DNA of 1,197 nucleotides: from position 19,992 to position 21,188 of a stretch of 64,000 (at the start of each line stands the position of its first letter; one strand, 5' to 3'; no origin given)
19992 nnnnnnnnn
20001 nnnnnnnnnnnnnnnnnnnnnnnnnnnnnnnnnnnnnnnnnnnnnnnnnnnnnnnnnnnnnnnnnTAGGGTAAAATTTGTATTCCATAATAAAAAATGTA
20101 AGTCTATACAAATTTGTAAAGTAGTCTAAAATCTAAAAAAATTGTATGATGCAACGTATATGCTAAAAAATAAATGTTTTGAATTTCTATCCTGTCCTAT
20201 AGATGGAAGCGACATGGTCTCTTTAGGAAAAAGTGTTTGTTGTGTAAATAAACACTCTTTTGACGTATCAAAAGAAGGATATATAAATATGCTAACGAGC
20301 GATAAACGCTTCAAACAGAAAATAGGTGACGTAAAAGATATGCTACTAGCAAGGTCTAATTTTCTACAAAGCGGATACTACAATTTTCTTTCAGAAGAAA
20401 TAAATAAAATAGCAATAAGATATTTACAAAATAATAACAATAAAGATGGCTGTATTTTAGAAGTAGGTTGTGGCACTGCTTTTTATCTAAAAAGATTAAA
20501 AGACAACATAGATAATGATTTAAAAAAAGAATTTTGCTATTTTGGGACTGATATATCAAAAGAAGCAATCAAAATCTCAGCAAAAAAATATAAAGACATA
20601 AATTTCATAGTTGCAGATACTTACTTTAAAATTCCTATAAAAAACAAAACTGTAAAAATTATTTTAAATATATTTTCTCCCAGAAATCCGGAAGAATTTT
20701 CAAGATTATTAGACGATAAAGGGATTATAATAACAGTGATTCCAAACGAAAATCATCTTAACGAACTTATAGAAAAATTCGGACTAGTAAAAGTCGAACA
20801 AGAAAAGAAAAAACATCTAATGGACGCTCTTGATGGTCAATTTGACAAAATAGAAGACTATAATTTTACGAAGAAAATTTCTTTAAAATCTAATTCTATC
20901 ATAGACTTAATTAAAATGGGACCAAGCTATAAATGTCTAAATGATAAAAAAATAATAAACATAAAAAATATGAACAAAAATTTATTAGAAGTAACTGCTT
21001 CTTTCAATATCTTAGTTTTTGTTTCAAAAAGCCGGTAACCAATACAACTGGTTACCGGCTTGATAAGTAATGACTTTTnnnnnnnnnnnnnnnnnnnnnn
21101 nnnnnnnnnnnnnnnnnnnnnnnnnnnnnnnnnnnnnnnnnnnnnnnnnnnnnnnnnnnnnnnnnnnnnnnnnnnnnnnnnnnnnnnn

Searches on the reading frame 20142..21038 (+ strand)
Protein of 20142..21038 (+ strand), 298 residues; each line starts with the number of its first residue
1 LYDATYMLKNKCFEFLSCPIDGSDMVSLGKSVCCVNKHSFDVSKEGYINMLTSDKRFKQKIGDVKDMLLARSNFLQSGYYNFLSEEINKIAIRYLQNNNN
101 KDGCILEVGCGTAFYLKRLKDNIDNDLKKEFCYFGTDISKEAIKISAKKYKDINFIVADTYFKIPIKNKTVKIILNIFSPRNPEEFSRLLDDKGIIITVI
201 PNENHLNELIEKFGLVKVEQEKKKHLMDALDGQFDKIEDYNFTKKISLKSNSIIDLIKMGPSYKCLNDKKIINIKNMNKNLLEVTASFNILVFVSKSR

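Call 3: search_protein_families(library=pfam, proteins=[window:20142-21038:+], max_evalue=1)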
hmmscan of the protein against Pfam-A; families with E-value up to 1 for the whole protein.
window:20142-21038:+ (298 aa): 9 families
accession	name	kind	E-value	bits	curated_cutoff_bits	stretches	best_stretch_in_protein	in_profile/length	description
PF21302.3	Zn_ribbon_RlmA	-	7.7e-11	42.2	27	1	17-51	2-36/44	RlmA, N-terminal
PF13649.12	Methyltransf_25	-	1.3e-06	29.4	27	1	105-179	1-73/97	Methyltransferase domain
PF13847.12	Methyltransf_31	-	1.6e-05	25.1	27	1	101-210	3-119/145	Methyltransferase domain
PF08241.18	Methyltransf_11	-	0.00013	23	21.2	1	106-178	1-68/95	Methyltransferase domain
PF08242.18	Methyltransf_12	-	0.00024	22.2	30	1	106-154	1-44/98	Methyltransferase domain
PF13489.12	Methyltransf_23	-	0.0061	16.8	27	1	92-155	14-61/164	Methyltransferase domain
PF25042.1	DUF7787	-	0.0066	16.9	25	1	204-231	25-52/58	Domain of unknown function (DUF7787)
PF21008.3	AIF-1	-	0.016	15.9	50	1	206-259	63-116/140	Allograft inflammatory factor 1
PF08078.17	PsaX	-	0.096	13.1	25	1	153-164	23-34/35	PsaX family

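Call 4: search_protein_families(library=ncbifam, proteins=[window:20142-21038:+], max_evalue=1)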
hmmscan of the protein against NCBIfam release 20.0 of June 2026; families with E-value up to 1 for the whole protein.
window:20142-21038:+ (298 aa): 7 families
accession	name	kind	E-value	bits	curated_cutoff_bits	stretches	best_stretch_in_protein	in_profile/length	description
NF008300.0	PRK11088.1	equivalog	3.2e-54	184.2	303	1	17-294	4-269/272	23S rRNA (guanine(745)-N(1))-methyltransferase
NF000488.1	chrB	exception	2.2e-38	132.3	620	1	10-263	3-246/280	23S rRNA (guanine(748)-N(1))-methyltransferase ChrB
NF000133.1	Erm32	exception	4.3e-38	131.4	550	1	11-287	4-270/280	23S rRNA (guanine(748)-N(1))-methyltransferase Erm(32)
NF000476.1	myrA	exception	4e-33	115.2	625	1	18-266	11-265/295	23S rRNA (guanine(748)-N(1))-methyltransferase MyrA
TIGR02072.1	BioC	equivalog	9.6e-06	25.6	184.95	1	87-214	19-148/244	malonyl-ACP O-methyltransferase BioC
NF045667.1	MTase_DVU1556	equivalog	0.0028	17.1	155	1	101-175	22-89/213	DVU_1556 family methyltransferase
NF001453.0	PRK00312.1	equivalog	0.045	13.3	188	1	146-219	123-195/217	protein-L-isoaspartate(D-aspartate) O-methyltransferase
